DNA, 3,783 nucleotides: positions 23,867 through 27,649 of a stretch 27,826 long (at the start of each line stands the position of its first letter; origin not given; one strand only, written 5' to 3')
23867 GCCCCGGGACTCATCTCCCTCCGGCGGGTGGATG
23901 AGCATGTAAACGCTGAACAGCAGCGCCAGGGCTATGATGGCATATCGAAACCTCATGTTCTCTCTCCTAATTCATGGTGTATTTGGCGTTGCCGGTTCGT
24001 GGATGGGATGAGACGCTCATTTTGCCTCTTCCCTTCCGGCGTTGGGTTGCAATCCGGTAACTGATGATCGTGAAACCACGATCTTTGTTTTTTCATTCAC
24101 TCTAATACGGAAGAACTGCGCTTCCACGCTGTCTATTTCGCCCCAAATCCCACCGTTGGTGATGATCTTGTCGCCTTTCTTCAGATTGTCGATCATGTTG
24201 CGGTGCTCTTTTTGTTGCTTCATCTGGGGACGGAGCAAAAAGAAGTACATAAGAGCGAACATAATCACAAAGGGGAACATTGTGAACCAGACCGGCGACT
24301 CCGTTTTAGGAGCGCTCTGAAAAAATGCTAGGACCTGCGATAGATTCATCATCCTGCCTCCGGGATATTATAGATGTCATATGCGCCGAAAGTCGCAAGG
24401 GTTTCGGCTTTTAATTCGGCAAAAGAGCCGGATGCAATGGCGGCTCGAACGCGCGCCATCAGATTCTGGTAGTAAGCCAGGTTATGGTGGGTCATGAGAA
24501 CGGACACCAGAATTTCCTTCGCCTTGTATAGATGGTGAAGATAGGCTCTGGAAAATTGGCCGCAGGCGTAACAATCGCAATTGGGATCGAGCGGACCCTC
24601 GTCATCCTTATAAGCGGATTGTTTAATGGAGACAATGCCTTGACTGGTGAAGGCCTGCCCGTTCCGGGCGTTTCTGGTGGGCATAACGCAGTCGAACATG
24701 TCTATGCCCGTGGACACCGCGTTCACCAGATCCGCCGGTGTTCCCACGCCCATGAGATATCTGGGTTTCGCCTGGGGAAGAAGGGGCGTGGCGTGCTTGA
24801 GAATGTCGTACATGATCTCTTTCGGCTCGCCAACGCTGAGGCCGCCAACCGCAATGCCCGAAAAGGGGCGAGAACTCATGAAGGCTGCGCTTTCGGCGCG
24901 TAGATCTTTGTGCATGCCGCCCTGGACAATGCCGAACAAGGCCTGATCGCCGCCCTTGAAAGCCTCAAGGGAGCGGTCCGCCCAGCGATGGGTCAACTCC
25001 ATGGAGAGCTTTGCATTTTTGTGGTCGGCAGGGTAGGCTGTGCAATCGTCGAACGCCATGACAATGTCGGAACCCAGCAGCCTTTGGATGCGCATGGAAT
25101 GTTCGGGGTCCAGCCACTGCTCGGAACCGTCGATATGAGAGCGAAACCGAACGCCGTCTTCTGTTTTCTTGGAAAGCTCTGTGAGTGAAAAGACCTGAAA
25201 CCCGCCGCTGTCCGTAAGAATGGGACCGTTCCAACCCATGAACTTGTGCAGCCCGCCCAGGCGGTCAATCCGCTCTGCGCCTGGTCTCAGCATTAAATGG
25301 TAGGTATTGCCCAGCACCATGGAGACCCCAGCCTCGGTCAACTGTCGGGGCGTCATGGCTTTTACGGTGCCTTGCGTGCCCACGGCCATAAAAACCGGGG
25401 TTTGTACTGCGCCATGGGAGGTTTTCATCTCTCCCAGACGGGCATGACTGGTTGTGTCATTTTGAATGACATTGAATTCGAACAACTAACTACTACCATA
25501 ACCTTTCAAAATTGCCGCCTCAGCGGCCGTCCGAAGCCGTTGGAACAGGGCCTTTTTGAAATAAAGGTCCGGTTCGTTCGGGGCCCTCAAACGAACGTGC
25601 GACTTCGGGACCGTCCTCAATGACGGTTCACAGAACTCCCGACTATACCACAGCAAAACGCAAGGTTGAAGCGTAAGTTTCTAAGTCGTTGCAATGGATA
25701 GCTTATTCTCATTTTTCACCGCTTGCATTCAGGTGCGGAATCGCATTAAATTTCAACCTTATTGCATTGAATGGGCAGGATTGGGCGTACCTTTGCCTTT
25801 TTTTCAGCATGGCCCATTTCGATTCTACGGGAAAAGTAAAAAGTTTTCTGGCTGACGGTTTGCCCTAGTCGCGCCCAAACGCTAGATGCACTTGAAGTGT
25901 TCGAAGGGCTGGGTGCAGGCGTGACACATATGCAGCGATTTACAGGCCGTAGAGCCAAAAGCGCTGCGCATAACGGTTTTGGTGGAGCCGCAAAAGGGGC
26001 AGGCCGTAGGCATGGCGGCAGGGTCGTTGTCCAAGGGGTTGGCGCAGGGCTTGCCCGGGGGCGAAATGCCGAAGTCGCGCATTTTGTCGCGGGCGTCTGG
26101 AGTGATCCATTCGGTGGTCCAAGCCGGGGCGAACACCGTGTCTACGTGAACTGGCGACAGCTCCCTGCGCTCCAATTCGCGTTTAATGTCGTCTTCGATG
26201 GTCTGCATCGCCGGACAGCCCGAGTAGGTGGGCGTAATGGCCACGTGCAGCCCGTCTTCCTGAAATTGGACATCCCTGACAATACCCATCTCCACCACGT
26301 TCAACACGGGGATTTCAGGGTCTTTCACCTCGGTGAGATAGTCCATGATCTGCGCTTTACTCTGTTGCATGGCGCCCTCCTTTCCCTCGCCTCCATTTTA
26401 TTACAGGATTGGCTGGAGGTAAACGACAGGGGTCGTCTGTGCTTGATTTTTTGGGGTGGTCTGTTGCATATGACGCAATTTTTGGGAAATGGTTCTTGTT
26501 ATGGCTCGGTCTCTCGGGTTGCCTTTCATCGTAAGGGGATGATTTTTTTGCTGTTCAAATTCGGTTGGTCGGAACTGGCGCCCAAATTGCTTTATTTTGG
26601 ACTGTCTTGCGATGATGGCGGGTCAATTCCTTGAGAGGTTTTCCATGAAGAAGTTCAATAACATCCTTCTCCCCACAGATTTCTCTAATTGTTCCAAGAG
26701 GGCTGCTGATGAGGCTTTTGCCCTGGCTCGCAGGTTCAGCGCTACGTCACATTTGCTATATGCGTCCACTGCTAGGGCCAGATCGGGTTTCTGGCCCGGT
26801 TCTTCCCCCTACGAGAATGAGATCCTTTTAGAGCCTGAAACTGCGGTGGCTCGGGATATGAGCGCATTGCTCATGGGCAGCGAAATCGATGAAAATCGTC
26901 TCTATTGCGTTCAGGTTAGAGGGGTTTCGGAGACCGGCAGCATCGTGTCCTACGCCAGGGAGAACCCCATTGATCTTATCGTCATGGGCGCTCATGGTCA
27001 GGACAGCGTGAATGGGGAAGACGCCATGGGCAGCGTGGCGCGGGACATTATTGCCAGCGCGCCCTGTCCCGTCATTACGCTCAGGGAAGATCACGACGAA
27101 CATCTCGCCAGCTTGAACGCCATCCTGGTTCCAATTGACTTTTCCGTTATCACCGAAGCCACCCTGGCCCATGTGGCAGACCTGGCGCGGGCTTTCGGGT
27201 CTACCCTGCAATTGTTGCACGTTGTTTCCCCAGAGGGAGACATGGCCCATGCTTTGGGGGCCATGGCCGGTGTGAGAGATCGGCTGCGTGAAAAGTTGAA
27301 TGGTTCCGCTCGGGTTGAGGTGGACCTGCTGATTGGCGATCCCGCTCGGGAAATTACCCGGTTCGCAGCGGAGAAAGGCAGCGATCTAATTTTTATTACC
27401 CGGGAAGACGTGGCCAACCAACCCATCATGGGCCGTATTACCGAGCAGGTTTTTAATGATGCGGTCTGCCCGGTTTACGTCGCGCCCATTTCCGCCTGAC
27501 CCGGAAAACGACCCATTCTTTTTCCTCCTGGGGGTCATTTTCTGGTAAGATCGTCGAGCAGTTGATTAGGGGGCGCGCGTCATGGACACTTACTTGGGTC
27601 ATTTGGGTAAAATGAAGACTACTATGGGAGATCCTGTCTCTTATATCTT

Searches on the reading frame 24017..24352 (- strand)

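Call 63: search_protein_families(library=pfam, proteins=[window:24017-24352:-], max_evalue=0.001)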
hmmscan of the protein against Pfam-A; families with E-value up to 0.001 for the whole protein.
window:24017-24352:- (111 aa): 1 family
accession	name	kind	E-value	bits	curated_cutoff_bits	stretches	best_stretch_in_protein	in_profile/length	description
PF02699.20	YajC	-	1.5e-28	98.9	28.2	1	24-99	2-77/78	Preprotein translocase subunit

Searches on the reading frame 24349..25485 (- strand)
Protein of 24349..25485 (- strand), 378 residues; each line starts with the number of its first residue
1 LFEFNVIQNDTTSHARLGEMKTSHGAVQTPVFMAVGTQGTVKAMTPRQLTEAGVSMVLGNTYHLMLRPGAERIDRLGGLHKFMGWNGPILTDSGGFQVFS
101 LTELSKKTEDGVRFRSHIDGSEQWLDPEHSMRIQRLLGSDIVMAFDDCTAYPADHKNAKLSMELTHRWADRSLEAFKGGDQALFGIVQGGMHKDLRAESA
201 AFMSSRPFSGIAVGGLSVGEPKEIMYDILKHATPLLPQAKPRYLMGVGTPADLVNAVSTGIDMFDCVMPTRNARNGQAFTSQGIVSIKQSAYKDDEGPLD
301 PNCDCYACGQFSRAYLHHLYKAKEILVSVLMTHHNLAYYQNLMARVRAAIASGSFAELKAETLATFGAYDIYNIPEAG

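Call 63: search_protein_families(library=pfam, proteins=[window:24349-25485:-], max_evalue=0.001)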
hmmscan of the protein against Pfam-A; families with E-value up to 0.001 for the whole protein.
window:24349-25485:- (378 aa): 1 family
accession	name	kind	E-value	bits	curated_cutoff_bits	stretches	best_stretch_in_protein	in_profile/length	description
PF01702.25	TGT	-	1.2e-162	541.5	26.3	1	14-365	2-354/357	Queuine tRNA-ribosyltransferase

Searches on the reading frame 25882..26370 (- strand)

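Call 63: search_protein_families(library=pfam, proteins=[window:25882-26370:-], max_evalue=0.001)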
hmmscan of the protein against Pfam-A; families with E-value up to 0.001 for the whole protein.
window:25882-26370:- (162 aa): 2 families
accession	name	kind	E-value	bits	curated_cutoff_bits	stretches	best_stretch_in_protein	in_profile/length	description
PF23451.1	Zn_ribbon_PaaD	-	1e-18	67.1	27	1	119-160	12-53/53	PaaD zinc beta ribbon domain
PF01883.24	FeS_assembly_P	-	6.9e-15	55.5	23.5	1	5-67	1-62/73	Iron-sulfur cluster assembly protein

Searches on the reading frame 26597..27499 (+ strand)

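Call 79: search_protein_families(library=pfam, proteins=[window:26597-27499:+], max_evalue=0.01)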
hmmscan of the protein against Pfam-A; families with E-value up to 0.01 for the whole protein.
window:26597-27499:+ (300 aa): 1 family
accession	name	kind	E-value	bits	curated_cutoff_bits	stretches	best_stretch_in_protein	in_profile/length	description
PF00582.32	Usp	-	1.9e-41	142.3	24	2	20-162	2-140/141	Universal stress protein family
